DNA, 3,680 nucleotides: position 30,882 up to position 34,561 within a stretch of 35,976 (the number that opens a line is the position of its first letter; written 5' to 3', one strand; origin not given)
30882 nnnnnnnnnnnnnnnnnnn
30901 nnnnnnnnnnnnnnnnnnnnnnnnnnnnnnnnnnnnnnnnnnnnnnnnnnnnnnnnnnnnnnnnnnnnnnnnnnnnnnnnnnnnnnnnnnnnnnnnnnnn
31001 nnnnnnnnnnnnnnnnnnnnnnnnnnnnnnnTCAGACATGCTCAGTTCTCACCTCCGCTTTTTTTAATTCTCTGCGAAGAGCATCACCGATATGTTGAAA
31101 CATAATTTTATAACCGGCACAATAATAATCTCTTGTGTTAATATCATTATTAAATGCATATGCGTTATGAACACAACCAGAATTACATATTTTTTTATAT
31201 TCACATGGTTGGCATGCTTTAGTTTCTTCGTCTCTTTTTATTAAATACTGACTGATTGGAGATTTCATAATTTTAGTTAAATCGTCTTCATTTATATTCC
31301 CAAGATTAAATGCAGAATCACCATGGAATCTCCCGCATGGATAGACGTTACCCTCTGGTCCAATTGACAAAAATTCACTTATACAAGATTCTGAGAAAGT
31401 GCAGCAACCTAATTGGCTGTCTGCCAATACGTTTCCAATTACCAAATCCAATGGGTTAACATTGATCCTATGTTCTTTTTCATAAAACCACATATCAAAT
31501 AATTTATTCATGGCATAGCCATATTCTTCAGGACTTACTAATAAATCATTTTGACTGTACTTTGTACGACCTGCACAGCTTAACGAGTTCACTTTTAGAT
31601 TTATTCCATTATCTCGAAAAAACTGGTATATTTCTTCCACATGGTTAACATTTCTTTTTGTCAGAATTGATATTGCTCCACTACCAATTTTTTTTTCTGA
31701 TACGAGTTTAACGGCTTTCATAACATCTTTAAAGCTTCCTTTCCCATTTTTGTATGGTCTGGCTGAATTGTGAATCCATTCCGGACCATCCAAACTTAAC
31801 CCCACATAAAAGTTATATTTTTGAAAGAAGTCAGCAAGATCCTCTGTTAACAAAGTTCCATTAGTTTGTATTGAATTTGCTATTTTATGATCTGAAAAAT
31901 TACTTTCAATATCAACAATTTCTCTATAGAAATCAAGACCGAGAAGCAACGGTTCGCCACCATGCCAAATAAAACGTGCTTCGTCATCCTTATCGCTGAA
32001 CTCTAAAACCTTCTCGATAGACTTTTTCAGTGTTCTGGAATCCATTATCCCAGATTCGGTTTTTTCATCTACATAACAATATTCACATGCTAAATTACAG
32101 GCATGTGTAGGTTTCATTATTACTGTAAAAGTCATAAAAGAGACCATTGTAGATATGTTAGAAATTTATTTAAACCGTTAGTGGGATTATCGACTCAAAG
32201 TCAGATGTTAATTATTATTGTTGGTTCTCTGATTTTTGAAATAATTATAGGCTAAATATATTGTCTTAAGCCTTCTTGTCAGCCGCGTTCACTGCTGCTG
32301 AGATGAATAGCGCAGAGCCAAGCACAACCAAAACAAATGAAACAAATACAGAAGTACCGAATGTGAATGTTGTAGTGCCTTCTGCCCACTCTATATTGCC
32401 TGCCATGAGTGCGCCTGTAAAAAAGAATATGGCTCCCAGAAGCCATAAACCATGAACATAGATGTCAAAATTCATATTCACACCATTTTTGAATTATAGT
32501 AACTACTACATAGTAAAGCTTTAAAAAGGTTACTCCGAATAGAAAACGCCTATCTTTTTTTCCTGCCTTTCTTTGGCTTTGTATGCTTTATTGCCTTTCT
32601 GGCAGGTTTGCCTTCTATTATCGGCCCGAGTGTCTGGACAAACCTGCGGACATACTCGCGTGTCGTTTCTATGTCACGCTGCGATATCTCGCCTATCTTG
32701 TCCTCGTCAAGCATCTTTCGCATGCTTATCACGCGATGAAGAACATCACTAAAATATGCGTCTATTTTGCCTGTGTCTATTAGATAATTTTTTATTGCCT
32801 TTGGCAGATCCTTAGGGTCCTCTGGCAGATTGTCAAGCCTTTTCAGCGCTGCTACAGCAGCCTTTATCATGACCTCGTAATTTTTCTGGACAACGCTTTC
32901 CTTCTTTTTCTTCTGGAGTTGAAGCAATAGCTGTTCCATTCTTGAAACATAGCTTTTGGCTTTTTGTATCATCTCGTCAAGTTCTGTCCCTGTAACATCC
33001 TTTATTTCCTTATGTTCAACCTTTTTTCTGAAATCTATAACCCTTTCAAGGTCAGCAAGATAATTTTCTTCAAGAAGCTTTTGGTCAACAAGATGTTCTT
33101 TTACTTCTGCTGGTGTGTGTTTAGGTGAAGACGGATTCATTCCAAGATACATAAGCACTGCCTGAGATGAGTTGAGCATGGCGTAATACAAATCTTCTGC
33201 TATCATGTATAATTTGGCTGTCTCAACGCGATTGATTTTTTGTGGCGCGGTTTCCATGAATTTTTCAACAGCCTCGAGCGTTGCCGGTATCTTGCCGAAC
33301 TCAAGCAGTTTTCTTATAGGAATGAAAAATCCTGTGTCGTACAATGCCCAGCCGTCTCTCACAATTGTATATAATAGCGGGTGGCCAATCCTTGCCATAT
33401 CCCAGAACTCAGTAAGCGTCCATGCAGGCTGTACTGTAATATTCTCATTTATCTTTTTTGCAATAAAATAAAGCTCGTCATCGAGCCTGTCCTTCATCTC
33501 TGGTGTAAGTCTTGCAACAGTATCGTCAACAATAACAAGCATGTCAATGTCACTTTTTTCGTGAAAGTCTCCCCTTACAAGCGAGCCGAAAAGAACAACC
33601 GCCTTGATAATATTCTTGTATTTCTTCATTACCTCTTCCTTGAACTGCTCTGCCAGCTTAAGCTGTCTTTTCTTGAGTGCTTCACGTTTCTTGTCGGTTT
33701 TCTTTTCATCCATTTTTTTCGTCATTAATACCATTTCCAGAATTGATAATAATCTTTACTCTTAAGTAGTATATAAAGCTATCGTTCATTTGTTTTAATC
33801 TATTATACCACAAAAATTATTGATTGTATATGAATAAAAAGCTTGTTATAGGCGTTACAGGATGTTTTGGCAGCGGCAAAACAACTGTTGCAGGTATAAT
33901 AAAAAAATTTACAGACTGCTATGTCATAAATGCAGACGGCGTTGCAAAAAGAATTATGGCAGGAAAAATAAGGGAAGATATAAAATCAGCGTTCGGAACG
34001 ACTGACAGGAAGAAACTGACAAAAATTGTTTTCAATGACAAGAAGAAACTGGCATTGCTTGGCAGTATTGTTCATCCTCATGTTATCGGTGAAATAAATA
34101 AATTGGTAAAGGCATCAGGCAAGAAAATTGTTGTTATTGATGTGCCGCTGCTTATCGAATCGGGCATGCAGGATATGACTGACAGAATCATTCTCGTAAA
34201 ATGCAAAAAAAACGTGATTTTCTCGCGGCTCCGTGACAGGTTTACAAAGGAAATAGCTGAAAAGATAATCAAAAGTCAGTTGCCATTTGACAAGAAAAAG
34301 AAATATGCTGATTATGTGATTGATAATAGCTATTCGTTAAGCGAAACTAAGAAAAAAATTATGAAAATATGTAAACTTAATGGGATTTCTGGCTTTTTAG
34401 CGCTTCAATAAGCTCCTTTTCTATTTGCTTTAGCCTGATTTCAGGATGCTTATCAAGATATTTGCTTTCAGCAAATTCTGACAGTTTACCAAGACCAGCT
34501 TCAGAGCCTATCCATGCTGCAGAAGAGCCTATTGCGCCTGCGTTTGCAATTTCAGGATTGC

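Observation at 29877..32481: RiPP-like locus: radical SAM/SPASM maturase, coupled small ORF, stand-alone C39-like peptidase and small TM peptides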

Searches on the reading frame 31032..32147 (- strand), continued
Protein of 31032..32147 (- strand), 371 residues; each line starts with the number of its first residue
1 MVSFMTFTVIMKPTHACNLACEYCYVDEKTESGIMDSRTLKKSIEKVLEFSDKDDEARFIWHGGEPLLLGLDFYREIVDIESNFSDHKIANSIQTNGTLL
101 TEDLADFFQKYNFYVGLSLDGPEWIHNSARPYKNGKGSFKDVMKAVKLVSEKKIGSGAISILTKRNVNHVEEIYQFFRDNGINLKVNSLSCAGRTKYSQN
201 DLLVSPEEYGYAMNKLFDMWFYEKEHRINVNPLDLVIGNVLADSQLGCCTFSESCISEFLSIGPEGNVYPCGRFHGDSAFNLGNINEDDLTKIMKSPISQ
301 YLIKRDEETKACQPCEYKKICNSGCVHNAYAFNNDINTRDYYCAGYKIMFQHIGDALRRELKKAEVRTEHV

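Call 67: search_solved_structures(query=window:31032-32147:-, max_evalue=1e-20, show_alignments=3)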
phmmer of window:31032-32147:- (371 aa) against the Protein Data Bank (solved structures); distinct sequences matched with E-value up to 1e-20: 4.
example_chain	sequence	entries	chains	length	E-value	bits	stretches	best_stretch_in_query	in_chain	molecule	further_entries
4k37_A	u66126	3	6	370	2.9e-45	158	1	8-353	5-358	Anaerobic sulfatase-maturating enzyme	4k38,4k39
4k36_A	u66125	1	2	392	4.1e-45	157.5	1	8-353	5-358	Anaerobic sulfatase-maturating enzyme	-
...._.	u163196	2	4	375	3.5e-24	88.7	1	10-360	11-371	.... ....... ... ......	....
5wgg_A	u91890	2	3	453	3.7e-24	88.6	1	11-343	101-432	Radical SAM domain protein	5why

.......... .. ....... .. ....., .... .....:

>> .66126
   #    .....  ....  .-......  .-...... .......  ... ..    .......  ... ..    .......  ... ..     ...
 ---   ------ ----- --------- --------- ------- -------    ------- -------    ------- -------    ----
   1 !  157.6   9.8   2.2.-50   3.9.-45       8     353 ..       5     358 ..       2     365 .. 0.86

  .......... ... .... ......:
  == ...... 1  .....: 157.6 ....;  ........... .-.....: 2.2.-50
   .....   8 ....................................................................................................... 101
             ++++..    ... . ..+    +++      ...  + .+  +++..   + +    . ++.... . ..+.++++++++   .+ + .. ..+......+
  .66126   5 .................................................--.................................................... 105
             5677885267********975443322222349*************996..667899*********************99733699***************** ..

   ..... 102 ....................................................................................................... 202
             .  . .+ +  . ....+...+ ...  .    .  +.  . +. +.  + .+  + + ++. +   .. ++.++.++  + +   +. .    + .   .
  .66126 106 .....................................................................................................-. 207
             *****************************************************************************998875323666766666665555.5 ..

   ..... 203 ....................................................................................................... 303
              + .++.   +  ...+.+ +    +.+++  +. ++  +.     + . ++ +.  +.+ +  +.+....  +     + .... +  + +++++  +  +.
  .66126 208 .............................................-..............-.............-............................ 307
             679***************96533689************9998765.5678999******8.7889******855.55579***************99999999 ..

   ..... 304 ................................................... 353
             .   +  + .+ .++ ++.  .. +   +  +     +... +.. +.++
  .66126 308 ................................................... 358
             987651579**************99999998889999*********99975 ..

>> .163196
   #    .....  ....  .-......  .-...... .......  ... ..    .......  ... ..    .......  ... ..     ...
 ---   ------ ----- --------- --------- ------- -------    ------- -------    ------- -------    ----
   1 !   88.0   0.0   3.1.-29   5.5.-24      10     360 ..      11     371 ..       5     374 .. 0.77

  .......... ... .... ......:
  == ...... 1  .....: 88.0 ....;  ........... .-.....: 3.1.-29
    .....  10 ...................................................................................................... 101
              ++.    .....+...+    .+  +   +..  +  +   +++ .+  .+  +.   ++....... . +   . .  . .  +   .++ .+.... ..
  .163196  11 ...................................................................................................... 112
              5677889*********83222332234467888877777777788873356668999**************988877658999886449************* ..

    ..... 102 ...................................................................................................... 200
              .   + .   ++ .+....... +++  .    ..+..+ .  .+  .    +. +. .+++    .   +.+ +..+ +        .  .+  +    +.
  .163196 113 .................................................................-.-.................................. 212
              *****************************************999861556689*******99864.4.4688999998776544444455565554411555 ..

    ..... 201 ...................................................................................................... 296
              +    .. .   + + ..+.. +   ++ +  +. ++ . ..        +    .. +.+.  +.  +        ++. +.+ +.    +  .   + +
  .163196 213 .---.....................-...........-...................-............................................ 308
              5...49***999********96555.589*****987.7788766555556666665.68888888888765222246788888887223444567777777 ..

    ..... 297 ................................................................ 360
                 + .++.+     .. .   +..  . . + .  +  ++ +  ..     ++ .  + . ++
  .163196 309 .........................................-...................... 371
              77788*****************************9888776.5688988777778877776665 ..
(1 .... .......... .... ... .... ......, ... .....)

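Call 76: search_protein_families(library=ncbifam, proteins=[L006:4001-5101:+, L011:4001-5071:+, L019:4001-5095:+, L021:4001-5062:+, L051:4001-5029:+, L005:4001-5113:+], max_evalue=1e-40)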
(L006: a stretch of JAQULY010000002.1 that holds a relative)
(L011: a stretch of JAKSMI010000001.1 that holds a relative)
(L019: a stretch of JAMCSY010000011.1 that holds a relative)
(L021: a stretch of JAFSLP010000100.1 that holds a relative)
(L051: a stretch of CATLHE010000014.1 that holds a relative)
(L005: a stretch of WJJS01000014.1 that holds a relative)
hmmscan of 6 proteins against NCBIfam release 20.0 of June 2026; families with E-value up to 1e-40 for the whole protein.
L006:4001-5101:+ (367 aa): 3 families
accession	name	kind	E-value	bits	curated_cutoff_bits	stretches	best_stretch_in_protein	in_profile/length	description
NF041298.1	rSAM_mat_DynA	equivalog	2.9e-73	246.9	450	1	3-357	3-355/356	dynobactin maturation radical SAM/SPASM protein DynA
TIGR03942.1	sulfatase_rSAM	equivalog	1.1e-49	169.4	349.45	1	3-357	2-359/363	anaerobic sulfatase maturase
TIGR04083.1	rSAM_pep_methan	hypoth_equivalog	3.5e-43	147.9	300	1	3-362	2-350/376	TIGR04083 family peptide-modifying radical SAM enzyme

L011:4001-5071:+ (357 aa): 6 families
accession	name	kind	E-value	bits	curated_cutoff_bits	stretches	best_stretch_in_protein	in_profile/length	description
NF041298.1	rSAM_mat_DynA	equivalog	5e-81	272.4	450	1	4-357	2-349/356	dynobactin maturation radical SAM/SPASM protein DynA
TIGR03942.1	sulfatase_rSAM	equivalog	4.2e-62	210.3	349.45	1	6-356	3-352/363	anaerobic sulfatase maturase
TIGR04083.1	rSAM_pep_methan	hypoth_equivalog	1.4e-52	178.8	300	1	5-357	2-339/376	TIGR04083 family peptide-modifying radical SAM enzyme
NF041300.1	rSAM_mat_DarW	exception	9.6e-48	163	650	1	3-336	41-373/415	radical SAM/SPASM peptide maturase DarW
NF038005.1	rSAM_mat_DarE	equivalog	2.5e-45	155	650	1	3-334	74-405/432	darobactin maturation radical SAM/SPASM protein DarE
NF010321.0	PRK13758.1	equivalog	3.5e-45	154.7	441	1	3-355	4-356/370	anaerobic sulfatase-maturase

L019:4001-5095:+ (365 aa): 8 families
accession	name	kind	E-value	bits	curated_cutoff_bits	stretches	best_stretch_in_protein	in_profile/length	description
TIGR03942.1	sulfatase_rSAM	equivalog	6.3e-88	295.3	349.45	1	2-353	4-354/363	anaerobic sulfatase maturase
NF010321.0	PRK13758.1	equivalog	2.3e-66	224.5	441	1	1-351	7-357/370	anaerobic sulfatase-maturase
NF041298.1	rSAM_mat_DynA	equivalog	1.4e-63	215.1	450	1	8-352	10-349/356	dynobactin maturation radical SAM/SPASM protein DynA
NF010308.0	PRK13745.1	equivalog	2e-59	201.6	484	1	2-329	17-363/412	anaerobic sulfatase-maturation protein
NF041300.1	rSAM_mat_DarW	exception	8e-54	183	650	1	2-355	45-397/415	radical SAM/SPASM peptide maturase DarW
NF038005.1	rSAM_mat_DarE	equivalog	9.9e-49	166.2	650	1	1-326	77-403/432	darobactin maturation radical SAM/SPASM protein DarE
TIGR04261.1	rSAM_GlyRichRpt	subfamily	1.6e-44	152.5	310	1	8-314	6-324/363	cyclophane-forming radical SAM/SPASM peptide maturase GrrM/OscB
NF041718.1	rSAM_phane_AMC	equivalog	8.1e-41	140.2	425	1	9-261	16-264/362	cyclophane-forming radical SAM peptide maturase AmcB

L021:4001-5062:+ (354 aa): 6 families
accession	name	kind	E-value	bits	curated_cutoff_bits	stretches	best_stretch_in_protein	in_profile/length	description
NF041298.1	rSAM_mat_DynA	equivalog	3.9e-87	292.5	450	1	3-354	4-349/356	dynobactin maturation radical SAM/SPASM protein DynA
TIGR03942.1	sulfatase_rSAM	equivalog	1.3e-70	238.3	349.45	1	3-353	3-352/363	anaerobic sulfatase maturase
TIGR04083.1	rSAM_pep_methan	hypoth_equivalog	1.6e-55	188.5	300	1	3-354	3-339/376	TIGR04083 family peptide-modifying radical SAM enzyme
NF041300.1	rSAM_mat_DarW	exception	1.1e-49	169.4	650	1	2-335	43-375/415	radical SAM/SPASM peptide maturase DarW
NF038005.1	rSAM_mat_DarE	equivalog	8e-48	163.3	650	1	3-333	77-407/432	darobactin maturation radical SAM/SPASM protein DarE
NF010321.0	PRK13758.1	equivalog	8.8e-46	156.7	441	1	2-352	6-356/370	anaerobic sulfatase-maturase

L051:4001-5029:+ (343 aa): 2 families
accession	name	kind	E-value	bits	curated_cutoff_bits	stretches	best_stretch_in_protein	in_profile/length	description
TIGR03942.1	sulfatase_rSAM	equivalog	3.2e-49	167.9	349.45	1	4-336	3-351/363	anaerobic sulfatase maturase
NF041298.1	rSAM_mat_DynA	equivalog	3.1e-48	164.6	450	1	3-342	3-353/356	dynobactin maturation radical SAM/SPASM protein DynA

L005:4001-5113:+ (370 aa): 8 families
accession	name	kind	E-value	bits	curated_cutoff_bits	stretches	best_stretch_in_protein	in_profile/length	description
NF041298.1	rSAM_mat_DynA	equivalog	9.4e-86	288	450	1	6-361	4-355/356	dynobactin maturation radical SAM/SPASM protein DynA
TIGR03942.1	sulfatase_rSAM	equivalog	6.5e-71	239.3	349.45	1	8-361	6-359/363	anaerobic sulfatase maturase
NF010321.0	PRK13758.1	equivalog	1.1e-53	182.7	441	1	5-354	6-357/370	anaerobic sulfatase-maturase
TIGR04083.1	rSAM_pep_methan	hypoth_equivalog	1.1e-52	179.2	300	1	10-364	7-348/376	TIGR04083 family peptide-modifying radical SAM enzyme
TIGR04163.1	rSAM_cobopep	equivalog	4.2e-47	160.9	375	1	9-358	70-418/428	peptide-modifying radical SAM enzyme CbpB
NF041707.1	rSAM_YhhB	equivalog_domain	2.1e-41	142.1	445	0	4-231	3-241/369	cyclophane-forming radical SAM/SPASM peptide maturase YhhB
NF041300.1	rSAM_mat_DarW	exception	3.7e-41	141.3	650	1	3-365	41-404/415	radical SAM/SPASM peptide maturase DarW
NF047865.1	rSAM_PapB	equivalog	4.3e-41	141.2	340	0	4-338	4-327/330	PapB family radical SAM/SPASM ranthipeptide maturase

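Call 84: search_protein_families(library=pfam, proteins=[L006:5369-6244:+, L006:2740-3333:+, L011:3275-3787:+, L011:6268-7449:+, L021:1895-3184:+, L021:3551-3994:+, L021:5761-7173:+, L019:5463-6449:+, L051:2252-3832:+, L051:5159-5800:+], max_evalue=0.001)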
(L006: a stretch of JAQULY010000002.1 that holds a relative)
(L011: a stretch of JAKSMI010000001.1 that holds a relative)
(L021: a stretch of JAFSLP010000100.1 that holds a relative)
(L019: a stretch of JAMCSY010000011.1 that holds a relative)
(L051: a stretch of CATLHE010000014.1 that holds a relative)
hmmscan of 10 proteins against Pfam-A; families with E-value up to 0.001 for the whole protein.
L006:5369-6244:+ (291 aa): 0 families

L006:2740-3333:+ (197 aa): 0 families

L011:3275-3787:+ (170 aa): 0 families

L011:6268-7449:+ (393 aa): 0 families

L021:1895-3184:+ (429 aa): 1 family
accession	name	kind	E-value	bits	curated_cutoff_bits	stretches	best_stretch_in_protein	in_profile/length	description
PF16974.11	NAR2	-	5e-05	23.3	26.6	0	180-213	93-128/142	High-affinity nitrate transporter accessory, Ig-like domain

L021:3551-3994:+ (147 aa): 0 families

L021:5761-7173:+ (470 aa): 0 families

L019:5463-6449:+ (328 aa): 0 families

L051:2252-3832:+ (526 aa): 0 families

L051:5159-5800:+ (213 aa): 0 families

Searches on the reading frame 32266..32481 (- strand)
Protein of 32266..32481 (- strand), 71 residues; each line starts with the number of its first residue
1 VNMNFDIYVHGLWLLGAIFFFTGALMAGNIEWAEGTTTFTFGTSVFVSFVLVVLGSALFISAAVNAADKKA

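Call 3: search_protein_families(library=pfam, proteins=[window:32266-32481:-], max_evalue=0.1)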
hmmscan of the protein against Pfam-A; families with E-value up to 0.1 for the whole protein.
window:32266-32481:- (71 aa): 1 family
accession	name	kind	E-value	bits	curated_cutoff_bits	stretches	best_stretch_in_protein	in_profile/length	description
PF04290.18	DctQ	-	0.029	14.7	28.3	1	7-65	67-124/132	Tripartite ATP-independent periplasmic transporters, DctQ component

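Call 4: search_protein_families(library=ncbifam, proteins=[window:32266-32481:-], max_evalue=0.1)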
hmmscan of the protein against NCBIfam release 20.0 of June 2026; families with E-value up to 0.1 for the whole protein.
window:32266-32481:- (71 aa): 0 families

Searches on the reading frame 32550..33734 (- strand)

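Call 3: search_protein_families(library=pfam, proteins=[window:32550-33734:-], max_evalue=0.1)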
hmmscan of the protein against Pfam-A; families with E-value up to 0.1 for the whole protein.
window:32550-33734:- (394 aa): 7 families
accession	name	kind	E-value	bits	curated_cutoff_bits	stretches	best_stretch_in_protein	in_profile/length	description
PF01909.29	NTP_transf_2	-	1.7e-11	44.8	21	1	29-97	2-63/93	Nucleotidyltransferase domain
PF18765.7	Polbeta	-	5.8e-10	39.6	26.9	1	34-91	5-58/93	Polymerase beta, Nucleotidyltransferase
PF22600.2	MTPAP-like_central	-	0.00024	21.6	27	1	5-94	6-86/139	Poly(A) RNA polymerase, mitochondrial-like, central palm domain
PF01934.22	HepT-like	-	0.00042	20.4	23.5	0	253-342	2-90/120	Ribonuclease HepT-like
PF03732.24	Retrotrans_gag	-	0.016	15.9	24.1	0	338-368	44-73/97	Retrotransposon gag protein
PF18640.6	LepB_N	-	0.088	12.9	25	0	312-350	84-122/183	LepB N-terminal domain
PF12633.13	Adenyl_cycl_N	-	0.098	13.1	27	0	24-74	73-123/199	Adenylate cyclase NT domain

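Call 4: search_protein_families(library=ncbifam, proteins=[window:32550-33734:-], max_evalue=0.1)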
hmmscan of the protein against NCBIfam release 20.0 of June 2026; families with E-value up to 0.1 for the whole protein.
window:32550-33734:- (394 aa): 14 families
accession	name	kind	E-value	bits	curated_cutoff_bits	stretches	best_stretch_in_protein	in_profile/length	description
NF012212.1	ANT_9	subfamily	1e-08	34.8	340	1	28-102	6-77/249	aminoglycoside nucleotidyltransferase ANT(9)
NF047752.1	MntA_antitoxin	equivalog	1.1e-08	34.9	60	1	40-132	5-81/106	type VII toxin-antitoxin system MntA family adenylyltransferase antitoxin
NF033061.1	ANT_4p_I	equivalog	2e-05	24.3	350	1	21-74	8-61/253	ANT(4')-I family aminoglycoside nucleotidyltransferase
NF051895.1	anti_phage_HalB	equivalog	2.2e-05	24.2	190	1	45-73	1-29/211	anti-phage Hailong system nucleotidyltransferase HalB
NF010309.0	PRK13746.1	subfamily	2.2e-05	23.9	193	1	34-73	19-58/263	aminoglycoside adenylyltransferase family protein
NF000181.1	ANT_4p_Ia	exception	0.00018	21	500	1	22-80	10-68/253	aminoglycoside O-nucleotidyltransferase ANT(4')-Ia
NF033220.1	ANT_3pp_II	equivalog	0.00038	19.9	400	1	29-97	8-73/258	ANT(3'')-II family aminoglycoside nucleotidyltransferase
NF012157.0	ANT_3pp_I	equivalog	0.00083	18.7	375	1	35-72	14-51/256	AadA family aminoglycoside 3''-O-nucleotidyltransferase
NF045909.1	ANT_9_Ic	equivalog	0.0012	18.2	505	1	42-92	26-73/259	aminoglycoside nucleotidyltransferase ANT(9)-Ic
NF053581.1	ANT_3pp_Ic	exception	0.019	14.5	545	1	32-88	17-70/265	aminoglycoside nucleotidyltransferase ANT(3'')-Ic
NF002895.0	PRK03381.1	equivalog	0.022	12.9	631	1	12-76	28-91/782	[protein-PII] uridylyltransferase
NF012135.0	ANT_3pp_9_crypt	exception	0.038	13.5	560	1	41-73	26-58/262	cryptic aminoglycoside nucleotidyltransferase ANT(3'')/ANT(9)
NF000119.1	linco_LnuF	exception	0.059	12.6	450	1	24-71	3-48/273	lincosamide nucleotidyltransferase Lnu(F)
NF000079.1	ANT_4p_Ib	exception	0.092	12.3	500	0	21-73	11-63/256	aminoglycoside O-nucleotidyltransferase ANT(4')-Ib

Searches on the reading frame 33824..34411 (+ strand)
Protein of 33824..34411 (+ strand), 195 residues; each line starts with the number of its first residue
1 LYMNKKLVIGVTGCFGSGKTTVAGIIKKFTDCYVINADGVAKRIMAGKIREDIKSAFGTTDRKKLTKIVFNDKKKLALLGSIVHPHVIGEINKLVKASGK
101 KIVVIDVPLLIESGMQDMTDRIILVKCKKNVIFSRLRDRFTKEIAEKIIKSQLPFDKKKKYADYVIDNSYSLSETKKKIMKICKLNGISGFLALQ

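Call 3: search_protein_families(library=pfam, proteins=[window:33824-34411:+], max_evalue=0.1)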
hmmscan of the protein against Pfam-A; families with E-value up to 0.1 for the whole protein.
window:33824-34411:+ (195 aa): 9 families
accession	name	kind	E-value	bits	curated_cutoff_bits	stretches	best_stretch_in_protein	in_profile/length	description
PF01121.26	CoaE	-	1e-33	116.9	27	1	7-173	1-179/180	Dephospho-CoA kinase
PF13238.12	AAA_18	-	2.6e-07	31.6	29.4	1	9-143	1-115/128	AAA domain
PF13671.12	AAA_33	-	0.0045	17.7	27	1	10-51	3-45/143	AAA domain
PF03029.23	ATP_bind_1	-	0.016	15.4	27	1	11-43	1-38/240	Conserved hypothetical ATP binding protein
PF01712.25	dNK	-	0.024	14.8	27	0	9-42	1-33/203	Deoxynucleoside kinase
PF01583.26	APS_kinase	-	0.037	14.5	21.1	1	7-83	3-77/152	Adenylylsulphate kinase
PF13401.12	AAA_22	-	0.038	14.8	27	1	6-72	5-65/130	AAA domain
PF13207.12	AAA_17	-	0.075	13.8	27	0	13-40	2-30/136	AAA domain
PF00004.35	AAA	-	0.08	13.8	21.2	0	12-70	4-62/131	ATPase family associated with various cellular activities (AAA)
